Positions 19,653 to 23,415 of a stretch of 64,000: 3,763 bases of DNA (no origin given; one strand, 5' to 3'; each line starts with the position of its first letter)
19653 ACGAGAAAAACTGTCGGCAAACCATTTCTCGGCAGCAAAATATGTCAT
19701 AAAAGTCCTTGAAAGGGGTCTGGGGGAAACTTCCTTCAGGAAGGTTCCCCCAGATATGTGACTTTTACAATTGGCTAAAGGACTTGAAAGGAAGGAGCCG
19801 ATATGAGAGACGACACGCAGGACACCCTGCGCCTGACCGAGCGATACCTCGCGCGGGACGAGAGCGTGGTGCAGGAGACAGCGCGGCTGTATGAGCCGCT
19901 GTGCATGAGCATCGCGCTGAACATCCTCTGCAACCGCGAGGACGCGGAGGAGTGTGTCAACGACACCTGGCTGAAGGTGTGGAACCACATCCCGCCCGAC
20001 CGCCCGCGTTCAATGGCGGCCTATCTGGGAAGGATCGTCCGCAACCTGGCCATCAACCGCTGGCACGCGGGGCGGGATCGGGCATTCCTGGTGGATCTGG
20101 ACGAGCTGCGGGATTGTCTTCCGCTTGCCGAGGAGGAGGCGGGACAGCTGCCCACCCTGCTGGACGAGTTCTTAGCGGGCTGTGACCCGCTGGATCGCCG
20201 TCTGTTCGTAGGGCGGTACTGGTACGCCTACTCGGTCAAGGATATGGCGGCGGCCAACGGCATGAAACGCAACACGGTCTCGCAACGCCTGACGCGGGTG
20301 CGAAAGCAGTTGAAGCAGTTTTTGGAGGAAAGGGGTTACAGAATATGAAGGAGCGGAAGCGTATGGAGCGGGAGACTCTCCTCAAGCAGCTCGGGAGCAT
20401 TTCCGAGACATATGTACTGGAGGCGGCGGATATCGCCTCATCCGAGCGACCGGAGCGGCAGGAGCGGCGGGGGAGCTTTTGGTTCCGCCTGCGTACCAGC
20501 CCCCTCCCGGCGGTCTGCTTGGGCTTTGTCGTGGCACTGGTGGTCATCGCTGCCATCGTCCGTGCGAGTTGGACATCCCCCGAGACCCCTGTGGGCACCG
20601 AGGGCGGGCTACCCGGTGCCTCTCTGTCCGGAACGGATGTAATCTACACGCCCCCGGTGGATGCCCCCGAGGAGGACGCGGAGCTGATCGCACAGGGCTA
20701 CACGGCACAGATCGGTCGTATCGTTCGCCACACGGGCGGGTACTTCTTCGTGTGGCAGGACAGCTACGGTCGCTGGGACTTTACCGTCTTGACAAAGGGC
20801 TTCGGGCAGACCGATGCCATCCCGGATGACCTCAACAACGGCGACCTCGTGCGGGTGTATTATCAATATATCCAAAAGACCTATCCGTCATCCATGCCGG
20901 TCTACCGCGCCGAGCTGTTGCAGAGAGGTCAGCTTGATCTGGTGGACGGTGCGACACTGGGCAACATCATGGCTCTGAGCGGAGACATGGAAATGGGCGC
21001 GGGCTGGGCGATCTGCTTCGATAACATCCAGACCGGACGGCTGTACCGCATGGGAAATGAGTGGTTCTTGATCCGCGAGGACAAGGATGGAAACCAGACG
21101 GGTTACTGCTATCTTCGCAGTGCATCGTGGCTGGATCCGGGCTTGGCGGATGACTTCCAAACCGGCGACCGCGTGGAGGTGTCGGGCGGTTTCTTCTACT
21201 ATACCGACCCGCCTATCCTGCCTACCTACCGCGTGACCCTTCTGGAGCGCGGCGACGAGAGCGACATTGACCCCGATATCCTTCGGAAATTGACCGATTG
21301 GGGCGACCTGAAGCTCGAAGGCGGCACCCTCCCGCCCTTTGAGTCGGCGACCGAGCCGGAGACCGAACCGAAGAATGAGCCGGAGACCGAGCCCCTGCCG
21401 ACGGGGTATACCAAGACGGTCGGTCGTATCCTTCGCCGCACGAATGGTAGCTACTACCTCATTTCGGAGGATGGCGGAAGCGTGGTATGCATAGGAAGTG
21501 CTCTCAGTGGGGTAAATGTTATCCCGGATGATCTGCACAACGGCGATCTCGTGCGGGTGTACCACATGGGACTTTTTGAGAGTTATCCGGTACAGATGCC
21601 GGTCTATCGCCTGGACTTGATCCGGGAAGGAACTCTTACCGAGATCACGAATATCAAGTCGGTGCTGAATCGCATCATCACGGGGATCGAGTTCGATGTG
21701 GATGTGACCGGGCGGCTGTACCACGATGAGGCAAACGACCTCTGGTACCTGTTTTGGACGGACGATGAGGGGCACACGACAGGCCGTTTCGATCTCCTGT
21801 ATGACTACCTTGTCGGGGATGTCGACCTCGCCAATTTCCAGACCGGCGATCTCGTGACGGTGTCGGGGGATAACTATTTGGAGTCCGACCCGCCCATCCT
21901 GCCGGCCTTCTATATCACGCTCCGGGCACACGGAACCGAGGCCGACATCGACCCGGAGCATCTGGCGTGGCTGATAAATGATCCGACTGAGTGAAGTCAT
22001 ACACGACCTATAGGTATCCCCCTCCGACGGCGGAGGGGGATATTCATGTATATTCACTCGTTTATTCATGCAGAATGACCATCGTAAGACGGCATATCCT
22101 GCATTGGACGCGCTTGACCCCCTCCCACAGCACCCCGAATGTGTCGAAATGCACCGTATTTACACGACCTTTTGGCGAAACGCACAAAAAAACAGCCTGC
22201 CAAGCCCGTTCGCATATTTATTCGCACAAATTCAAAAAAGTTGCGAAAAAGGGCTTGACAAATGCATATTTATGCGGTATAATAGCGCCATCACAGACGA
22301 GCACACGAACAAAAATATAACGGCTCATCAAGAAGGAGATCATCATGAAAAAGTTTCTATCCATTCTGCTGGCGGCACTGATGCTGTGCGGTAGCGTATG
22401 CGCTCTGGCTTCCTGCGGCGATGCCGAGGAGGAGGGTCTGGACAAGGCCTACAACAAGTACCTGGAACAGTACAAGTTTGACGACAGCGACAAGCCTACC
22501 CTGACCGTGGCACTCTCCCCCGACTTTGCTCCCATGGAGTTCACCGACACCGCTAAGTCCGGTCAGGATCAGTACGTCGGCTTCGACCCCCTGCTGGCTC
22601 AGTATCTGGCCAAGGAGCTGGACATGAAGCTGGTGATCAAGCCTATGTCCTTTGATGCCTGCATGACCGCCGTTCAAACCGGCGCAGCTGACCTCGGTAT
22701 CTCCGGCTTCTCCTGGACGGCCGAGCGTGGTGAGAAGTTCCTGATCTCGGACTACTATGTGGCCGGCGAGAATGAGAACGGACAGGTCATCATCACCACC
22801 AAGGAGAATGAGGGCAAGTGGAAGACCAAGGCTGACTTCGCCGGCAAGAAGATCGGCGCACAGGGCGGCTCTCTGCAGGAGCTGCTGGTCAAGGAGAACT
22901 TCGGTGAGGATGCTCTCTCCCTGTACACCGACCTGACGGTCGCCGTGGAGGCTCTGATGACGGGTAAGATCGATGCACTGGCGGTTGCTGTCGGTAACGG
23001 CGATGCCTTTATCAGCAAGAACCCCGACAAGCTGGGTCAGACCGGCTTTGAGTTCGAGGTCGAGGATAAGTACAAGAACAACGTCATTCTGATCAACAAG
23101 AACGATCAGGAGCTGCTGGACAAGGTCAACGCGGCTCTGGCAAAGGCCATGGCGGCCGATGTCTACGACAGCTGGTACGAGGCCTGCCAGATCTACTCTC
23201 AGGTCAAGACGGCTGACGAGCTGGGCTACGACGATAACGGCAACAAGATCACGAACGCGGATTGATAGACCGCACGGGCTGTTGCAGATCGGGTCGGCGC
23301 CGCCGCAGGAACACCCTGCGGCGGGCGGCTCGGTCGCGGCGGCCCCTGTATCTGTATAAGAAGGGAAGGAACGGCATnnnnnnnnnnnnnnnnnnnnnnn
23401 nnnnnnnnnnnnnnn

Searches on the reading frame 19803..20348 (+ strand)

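Call 6: search_protein_families(library=pfam, proteins=[window:19803-20348:+])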
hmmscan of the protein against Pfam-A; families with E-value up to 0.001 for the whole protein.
window:19803-20348:+ (181 aa): 3 families
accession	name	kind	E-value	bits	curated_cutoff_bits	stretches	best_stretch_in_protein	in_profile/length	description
PF04542.20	Sigma70_r2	-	1.3e-12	47.8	24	1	28-88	3-66/71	Sigma-70 region 2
PF08281.18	Sigma70_r4_2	-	3.3e-06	27.1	25.7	1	129-170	13-54/54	Sigma-70, region 4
PF04545.22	Sigma70_r4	-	0.00032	20.6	24.1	1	128-172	6-50/50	Sigma-70, region 4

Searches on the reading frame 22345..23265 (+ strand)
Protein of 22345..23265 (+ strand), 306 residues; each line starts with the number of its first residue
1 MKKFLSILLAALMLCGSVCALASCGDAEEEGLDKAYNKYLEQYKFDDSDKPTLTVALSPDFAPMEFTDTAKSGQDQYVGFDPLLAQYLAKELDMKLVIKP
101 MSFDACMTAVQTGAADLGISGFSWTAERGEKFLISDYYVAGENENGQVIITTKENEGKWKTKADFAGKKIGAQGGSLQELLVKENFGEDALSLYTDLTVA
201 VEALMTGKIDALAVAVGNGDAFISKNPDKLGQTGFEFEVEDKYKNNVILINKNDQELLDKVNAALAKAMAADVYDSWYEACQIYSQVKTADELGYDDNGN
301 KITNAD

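Call 6: search_protein_families(library=pfam, proteins=[window:22345-23265:+])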
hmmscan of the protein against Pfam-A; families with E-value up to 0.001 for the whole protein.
window:22345-23265:+ (306 aa): 3 families
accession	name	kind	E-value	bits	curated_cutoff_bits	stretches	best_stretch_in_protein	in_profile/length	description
PF00497.25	SBP_bac_3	-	1.4e-24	86.8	26.4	1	53-278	1-126/132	Bacterial extracellular solute-binding proteins, family 3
PF12974.12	Phosphonate-bd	-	8.2e-06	25.8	27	1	84-270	19-218/242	ABC transporter, phosphonate, periplasmic substrate-binding protein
PF09084.16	NMT1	-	1e-05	26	20.5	1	104-227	32-159/216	NMT1/THI5 like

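Call 7: search_protein_families(library=ncbifam, proteins=[window:22345-23265:+])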
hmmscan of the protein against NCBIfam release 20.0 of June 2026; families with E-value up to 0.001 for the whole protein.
window:22345-23265:+ (306 aa): 12 families
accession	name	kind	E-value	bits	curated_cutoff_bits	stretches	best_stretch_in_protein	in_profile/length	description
TIGR01096.1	3A0103s03R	subfamily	1.6e-25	90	256.35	1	49-273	22-241/250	lysine/arginine/ornithine ABC transporter substrate-binding protein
NF007029.0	PRK09495.1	equivalog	1.9e-21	77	303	1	49-279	23-240/248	glutamine ABC transporter substrate-binding protein GlnH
NF008426.0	PRK11260.1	equivalog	3e-21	75.9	312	1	49-269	39-247/266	cystine ABC transporter substrate-binding protein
NF041764.1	ArtI_Ecoli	equivalog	4.7e-15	55.6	522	1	52-279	22-238/243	arginine ABC transporter substrate-binding protein ArtI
NF041765.1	ArtJ_Ecoli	equivalog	5e-14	52.5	510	1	55-275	25-234/243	arginine ABC transporter substrate-binding protein ArtJ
NF011583.0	PRK15007.1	subfamily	1.2e-13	51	358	1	52-279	22-238/243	arginine ABC transporter substrate-binding protein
TIGR04262.1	orph_peri_GRRM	subfamily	9.7e-09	34.9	190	1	77-275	22-216/257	extracellular substrate binding-like orphan protein GrrP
NF052427.1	StpK7MSMEG_1200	equivalog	1.8e-08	33.3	900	1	52-147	363-454/601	serine/threonine protein kinase StpK7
NF011586.0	PRK15010.1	equivalog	1.7e-07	31.1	440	1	69-275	40-246/260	lysine/arginine/ornithine ABC transporter substrate-binding protein ArgT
NF011965.0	PRK15437.1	equivalog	3.3e-07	30.1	459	1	55-275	30-246/260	histidine ABC transporter substrate-binding protein HisJ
NF008112.0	PRK10859.1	equivalog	4e-06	25.5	354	1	72-271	58-254/483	membrane-bound lytic murein transglycosylase MltF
TIGR02995.1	ectoine_ehuB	equivalog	0.0001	21.7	190.9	1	76-274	53-252/275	ectoine/hydroxyectoine ABC transporter substrate-binding protein EhuB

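Call 10: find_encoding_contigs(protein=window:22345-23265:+, flank=10000, max_places=10)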
Protein window:22345-23265:+ (306 aa): 9 contigs read that carry it; 8 places shown.
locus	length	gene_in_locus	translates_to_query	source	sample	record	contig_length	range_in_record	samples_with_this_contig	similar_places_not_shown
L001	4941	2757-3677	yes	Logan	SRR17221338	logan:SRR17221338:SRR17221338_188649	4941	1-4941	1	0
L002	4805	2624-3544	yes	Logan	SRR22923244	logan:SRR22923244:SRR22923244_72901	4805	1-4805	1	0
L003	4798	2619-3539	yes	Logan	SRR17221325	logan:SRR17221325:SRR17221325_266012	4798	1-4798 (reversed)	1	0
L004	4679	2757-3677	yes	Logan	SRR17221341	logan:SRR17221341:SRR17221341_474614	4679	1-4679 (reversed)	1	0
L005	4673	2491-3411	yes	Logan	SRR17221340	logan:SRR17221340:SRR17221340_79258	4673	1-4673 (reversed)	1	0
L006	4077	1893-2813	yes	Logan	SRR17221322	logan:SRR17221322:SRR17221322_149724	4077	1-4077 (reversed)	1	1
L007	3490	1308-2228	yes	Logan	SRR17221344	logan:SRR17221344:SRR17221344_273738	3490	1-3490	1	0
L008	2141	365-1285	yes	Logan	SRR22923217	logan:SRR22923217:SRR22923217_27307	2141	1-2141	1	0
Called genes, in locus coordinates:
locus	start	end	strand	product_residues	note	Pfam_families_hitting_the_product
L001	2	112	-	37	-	?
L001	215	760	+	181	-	PF04542:Sigma70_r2, PF08281:Sigma70_r4_2 (weak)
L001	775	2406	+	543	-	-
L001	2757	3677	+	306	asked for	PF00497:SBP_bac_3, PF12974:Phosphonate-bd (faint), PF09084:NMT1 (faint)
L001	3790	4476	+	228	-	PF00528:BPD_transp_1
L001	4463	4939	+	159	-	?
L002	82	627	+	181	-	PF04542:Sigma70_r2, PF08281:Sigma70_r4_2 (weak)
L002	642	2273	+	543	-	-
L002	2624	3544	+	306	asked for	PF00497:SBP_bac_3, PF12974:Phosphonate-bd (faint), PF09084:NMT1 (faint)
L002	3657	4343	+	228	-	PF00528:BPD_transp_1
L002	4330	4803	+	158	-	?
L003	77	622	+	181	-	PF04542:Sigma70_r2, PF08281:Sigma70_r4_2 (weak)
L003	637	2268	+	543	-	-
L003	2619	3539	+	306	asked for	PF00497:SBP_bac_3, PF12974:Phosphonate-bd (faint), PF09084:NMT1 (faint)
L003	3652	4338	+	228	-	PF00528:BPD_transp_1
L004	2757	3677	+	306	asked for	PF00497:SBP_bac_3, PF12974:Phosphonate-bd (faint), PF09084:NMT1 (faint)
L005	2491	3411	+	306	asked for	PF00497:SBP_bac_3, PF12974:Phosphonate-bd (faint), PF09084:NMT1 (faint)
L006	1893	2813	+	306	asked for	PF00497:SBP_bac_3, PF12974:Phosphonate-bd (faint), PF09084:NMT1 (faint)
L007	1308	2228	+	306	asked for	PF00497:SBP_bac_3, PF12974:Phosphonate-bd (faint), PF09084:NMT1 (faint)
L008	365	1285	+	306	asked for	PF00497:SBP_bac_3, PF12974:Phosphonate-bd (faint), PF09084:NMT1 (faint)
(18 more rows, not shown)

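Call 17: find_homologous_proteins(query=window:22345-23262:+, max_evalue=1e-30)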
Query window:22345-23262:+ (306 aa): 4181 proteins with E <= 1e-30 among 8000 candidates; the best 120 are listed.
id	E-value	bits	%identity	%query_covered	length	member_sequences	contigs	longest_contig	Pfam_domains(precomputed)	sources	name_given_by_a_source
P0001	7.2e-189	644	94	100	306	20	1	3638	PF00497.26,PF09084.17,PF12974.13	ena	-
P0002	2.0e-177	607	90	99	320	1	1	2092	PF00497.26,PF09084.17,PF12974.13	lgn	-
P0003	1.7e-175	601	89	99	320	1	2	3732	PF00497.26,PF09084.17,PF12974.13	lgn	-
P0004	2.7e-174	597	89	100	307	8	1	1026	PF00497.26,PF09084.17,PF12974.13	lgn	-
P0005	9.5e-167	572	82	100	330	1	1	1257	PF00497.26,PF09084.17,PF12974.13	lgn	-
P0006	1.1e-155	536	81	99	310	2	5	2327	PF00497.26,PF09084.17,PF12974.13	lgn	-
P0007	9.5e-155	532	79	100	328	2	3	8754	PF00497.26,PF09084.17,PF12974.13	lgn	-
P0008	1.8e-154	532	80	100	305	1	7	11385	PF00497.26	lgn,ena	-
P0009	2.0e-154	531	80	100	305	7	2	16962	PF00497.26,PF12974.13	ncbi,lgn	-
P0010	4.5e-154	530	80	100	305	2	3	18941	PF00497.26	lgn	-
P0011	1.6e-152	525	78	100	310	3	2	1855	PF00497.26,PF09084.17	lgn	-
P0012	1.6e-152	525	79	100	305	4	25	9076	PF00497.26,PF12974.13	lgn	-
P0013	8.0e-151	520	78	100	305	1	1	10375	PF00497.26,PF09084.17,PF12974.13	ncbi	-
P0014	1.8e-150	518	77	100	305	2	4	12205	PF00497.26,PF09084.17,PF12974.13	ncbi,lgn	-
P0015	4.5e-147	507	76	100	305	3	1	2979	PF00497.26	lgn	-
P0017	9.4e-147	506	75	99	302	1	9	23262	PF00497.26,PF09084.17,PF12974.13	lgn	-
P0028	6.6e-132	458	69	99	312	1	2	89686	PF00497.26,PF12974.13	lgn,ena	-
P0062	3.4e-115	403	64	99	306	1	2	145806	PF00497.26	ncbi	-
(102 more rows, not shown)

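Call 18: find_encoding_contigs(protein=P0009, flank=6000, max_places=2)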
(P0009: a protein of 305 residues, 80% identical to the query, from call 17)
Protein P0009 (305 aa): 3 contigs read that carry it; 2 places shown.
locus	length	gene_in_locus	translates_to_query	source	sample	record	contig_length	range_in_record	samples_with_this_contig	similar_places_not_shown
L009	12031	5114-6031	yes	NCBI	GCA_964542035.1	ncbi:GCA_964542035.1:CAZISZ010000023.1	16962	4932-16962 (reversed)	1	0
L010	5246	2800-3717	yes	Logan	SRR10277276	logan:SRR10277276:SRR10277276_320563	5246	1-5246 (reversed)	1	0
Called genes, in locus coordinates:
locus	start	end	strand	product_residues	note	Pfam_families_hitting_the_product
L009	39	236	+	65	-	-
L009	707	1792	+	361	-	PF18019:Cas3_HD (weak), PF04851:ResIII (weak)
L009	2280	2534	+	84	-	-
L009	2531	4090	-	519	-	-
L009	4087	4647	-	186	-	PF08281:Sigma70_r4_2 (weak)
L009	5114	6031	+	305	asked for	PF00497:SBP_bac_3, PF12974:Phosphonate-bd (faint)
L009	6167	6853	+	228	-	PF00528:BPD_transp_1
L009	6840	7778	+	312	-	PF02463:SMC_N (faint), PF00005:ABC_tran, PF13304:AAA_21 (weak)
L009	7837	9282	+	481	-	PF01546:Peptidase_M20 (weak), PF07687:M20_dimer (weak)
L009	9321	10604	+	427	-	PF27117:FliB_C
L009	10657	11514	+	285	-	PF01678:DAP_epimerase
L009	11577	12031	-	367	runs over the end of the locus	PF02350:Epimerase_2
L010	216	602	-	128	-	-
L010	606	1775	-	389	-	-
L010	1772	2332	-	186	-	PF08281:Sigma70_r4_2 (weak)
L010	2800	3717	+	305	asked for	PF00497:SBP_bac_3, PF12974:Phosphonate-bd (faint)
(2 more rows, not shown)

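Call 19: find_encoding_contigs(protein=P0028, flank=6000, max_places=2)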
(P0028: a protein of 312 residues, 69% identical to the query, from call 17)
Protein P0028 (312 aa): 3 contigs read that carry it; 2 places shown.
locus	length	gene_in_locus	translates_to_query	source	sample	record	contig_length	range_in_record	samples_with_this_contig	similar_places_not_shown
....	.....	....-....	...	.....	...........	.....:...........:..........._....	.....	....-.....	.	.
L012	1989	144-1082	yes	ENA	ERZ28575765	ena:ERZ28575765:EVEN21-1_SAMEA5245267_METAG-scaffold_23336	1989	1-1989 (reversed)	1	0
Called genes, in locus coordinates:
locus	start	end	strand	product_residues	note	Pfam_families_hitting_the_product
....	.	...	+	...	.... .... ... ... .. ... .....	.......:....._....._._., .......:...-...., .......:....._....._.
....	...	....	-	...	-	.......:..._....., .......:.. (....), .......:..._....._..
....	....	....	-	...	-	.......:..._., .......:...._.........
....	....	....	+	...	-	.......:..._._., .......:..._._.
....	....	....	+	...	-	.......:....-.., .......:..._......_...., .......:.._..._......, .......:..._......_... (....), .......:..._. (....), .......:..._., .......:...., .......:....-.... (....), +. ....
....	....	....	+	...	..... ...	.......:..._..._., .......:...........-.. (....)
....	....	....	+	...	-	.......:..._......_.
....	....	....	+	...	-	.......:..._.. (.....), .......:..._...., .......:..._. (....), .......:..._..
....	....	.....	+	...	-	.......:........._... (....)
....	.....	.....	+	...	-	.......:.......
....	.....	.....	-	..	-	-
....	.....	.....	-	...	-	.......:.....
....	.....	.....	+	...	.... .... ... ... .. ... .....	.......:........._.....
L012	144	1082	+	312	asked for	PF00497:SBP_bac_3, PF12974:Phosphonate-bd (weak)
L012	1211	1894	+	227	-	PF00528:BPD_transp_1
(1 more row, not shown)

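Call 20: find_encoding_contigs(protein=P0062, flank=6000, max_places=2)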
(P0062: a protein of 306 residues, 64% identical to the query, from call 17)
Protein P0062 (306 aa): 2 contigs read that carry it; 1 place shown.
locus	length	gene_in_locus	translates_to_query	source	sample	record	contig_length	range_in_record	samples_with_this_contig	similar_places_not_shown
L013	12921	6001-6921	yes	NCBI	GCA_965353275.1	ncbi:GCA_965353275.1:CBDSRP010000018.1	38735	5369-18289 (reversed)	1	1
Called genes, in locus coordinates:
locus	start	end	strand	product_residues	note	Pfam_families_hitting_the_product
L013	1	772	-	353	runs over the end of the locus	PF17853:GGDEF_2, PF13556:HTH_30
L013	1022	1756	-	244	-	PF20260:PUA_4, PF04452:Methyltrans_RNA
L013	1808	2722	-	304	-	PF06325:PrmA, PF05175:MTS, PF01135:PCMT (weak), PF13489:Methyltransf_23 (weak), PF13649:Methyltransf_25, PF13847:Methyltransf_31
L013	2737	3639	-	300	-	PF06574:FAD_syn, PF01687:Flavokinase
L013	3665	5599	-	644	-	PF00005:ABC_tran, PF13555:AAA_29 (faint), PF02463:SMC_N (faint), PF13304:AAA_21 (faint), PF12848:ABC_tran_Xtn, PF00005:ABC_tran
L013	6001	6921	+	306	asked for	PF00497:SBP_bac_3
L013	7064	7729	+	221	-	PF00528:BPD_transp_1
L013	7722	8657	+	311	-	PF02463:SMC_N (faint), PF13175:AAA_15 (faint), PF00005:ABC_tran, PF13304:AAA_21, PF00005:ABC_tran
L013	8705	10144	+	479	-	PF01546:Peptidase_M20, PF07687:M20_dimer (faint)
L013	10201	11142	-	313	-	PF01479:S4 (weak), PF00849:PseudoU_synth_2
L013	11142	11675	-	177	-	PF01252:Peptidase_A8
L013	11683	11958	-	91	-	PF02325:CCB3_YggT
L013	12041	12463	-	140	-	PF04472:SepF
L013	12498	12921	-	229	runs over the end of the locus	PF01168:Ala_racemase_N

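Call 48: search_solved_structures(query=window:22345-23262:+, max_evalue=1e-10)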
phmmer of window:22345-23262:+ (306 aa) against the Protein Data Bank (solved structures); distinct sequences matched with E-value up to 1e-10: 25.
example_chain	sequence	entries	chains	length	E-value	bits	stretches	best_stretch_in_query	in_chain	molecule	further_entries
4i62_A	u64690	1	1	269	2.8e-29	105.8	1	50-272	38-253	Amino acid ABC transporter, periplasmic amino acid-binding protein, putative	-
4h5f_A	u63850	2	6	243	2.2e-27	99.6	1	50-286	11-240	Amino acid ABC superfamily ATP binding cassette transporter, binding protein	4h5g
4zv1_A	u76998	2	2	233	7.6e-24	88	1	51-279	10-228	AncQR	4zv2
6svf_A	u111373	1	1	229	7.4e-22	81.5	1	51-277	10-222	Amino acid ABC transporter, periplasmic amino acid-binding protein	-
6h30_A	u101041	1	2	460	1e-21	81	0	52-212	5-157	Glutamine ABC transporter permease and substrate binding protein protein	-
4prs_A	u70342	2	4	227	1.6e-21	80.4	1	52-275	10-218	ABC-type transporter, periplasmic subunit family 3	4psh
6ggv_A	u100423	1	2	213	6.6e-21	78.3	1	52-266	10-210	Amino acid ABC transporter, periplasmic amino acid-binding protein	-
6ggp_A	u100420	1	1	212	7.3e-21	78.2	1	52-266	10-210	Amino acid ABC transporter, periplasmic amino acid-binding protein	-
6q3u_A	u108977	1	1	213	4.4e-20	75.6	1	52-266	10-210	Amino acid ABC transporter, periplasmic amino acid-binding protein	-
5t0w_A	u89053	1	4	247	9.8e-20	74.5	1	50-279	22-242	AncCDT-1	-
5tuj_C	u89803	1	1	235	1.5e-19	73.9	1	50-279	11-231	Ancestral protein CDT-Anc1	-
4ymx_A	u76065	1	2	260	2.5e-16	63.4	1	49-276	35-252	ABC-type amino acid transport system, periplasmic component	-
8hnj_A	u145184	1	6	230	4.8e-14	55.8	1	53-278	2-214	Glutamine ABC transporter, periplasmic glutamine-binding protein GlnH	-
1ggg_A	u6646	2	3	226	5.6e-14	55.6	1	52-278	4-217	GLUTAMINE BINDING PROTEIN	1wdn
4g4p_A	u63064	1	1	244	7e-14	55.3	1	44-275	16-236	Amino acid ABC transporter, amino acid-binding/permease protein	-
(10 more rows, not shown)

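Call 58: find_encoding_contigs(protein=P0003, flank=1500, max_places=1)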
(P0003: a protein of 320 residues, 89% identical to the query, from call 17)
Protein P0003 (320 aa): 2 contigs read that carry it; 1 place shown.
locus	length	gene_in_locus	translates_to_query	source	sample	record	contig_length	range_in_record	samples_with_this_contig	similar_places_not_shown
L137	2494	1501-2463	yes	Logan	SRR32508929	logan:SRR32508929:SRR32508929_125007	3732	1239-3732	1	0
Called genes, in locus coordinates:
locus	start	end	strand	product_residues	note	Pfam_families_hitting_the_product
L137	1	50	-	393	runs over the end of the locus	PF13303:PTS_EIIC_2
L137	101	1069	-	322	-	PF04474:DUF554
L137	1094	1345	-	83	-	-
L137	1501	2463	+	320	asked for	PF00497:SBP_bac_3, PF12974:Phosphonate-bd (weak), PF09084:NMT1 (weak)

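Call 59: find_encoding_contigs(protein=P0007, flank=1500, max_places=1)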
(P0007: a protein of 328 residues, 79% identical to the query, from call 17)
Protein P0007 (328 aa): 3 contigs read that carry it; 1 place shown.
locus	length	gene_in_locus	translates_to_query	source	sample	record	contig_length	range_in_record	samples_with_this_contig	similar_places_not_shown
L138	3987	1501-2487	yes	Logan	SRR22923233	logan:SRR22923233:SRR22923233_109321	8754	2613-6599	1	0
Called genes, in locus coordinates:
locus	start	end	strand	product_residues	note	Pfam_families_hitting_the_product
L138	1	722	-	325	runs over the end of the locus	PF00892:EamA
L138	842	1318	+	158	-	PF13673:Acetyltransf_10, PF00583:Acetyltransf_1 (weak)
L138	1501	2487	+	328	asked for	PF00497:SBP_bac_3, PF12974:Phosphonate-bd, PF09084:NMT1 (weak)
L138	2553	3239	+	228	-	PF00528:BPD_transp_1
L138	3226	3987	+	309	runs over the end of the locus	PF02463:SMC_N (faint), PF13175:AAA_15 (faint), PF00005:ABC_tran, PF13304:AAA_21, PF00005:ABC_tran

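Call 60: find_encoding_contigs(protein=P0017, flank=1500, max_places=1)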
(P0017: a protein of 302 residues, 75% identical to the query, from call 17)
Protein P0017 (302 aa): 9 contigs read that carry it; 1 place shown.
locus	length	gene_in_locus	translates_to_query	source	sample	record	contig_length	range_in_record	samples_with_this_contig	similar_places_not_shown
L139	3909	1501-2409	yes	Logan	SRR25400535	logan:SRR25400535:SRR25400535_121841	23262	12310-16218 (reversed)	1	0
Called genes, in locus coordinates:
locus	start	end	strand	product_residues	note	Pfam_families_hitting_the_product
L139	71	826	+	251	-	PF03591:AzlC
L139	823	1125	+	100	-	PF05437:AzlD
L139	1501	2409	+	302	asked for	PF00497:SBP_bac_3, PF09084:NMT1 (weak), PF12974:Phosphonate-bd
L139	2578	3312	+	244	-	PF00528:BPD_transp_1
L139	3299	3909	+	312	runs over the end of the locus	PF02463:SMC_N (faint), PF00005:ABC_tran, PF13304:AAA_21, PF00005:ABC_tran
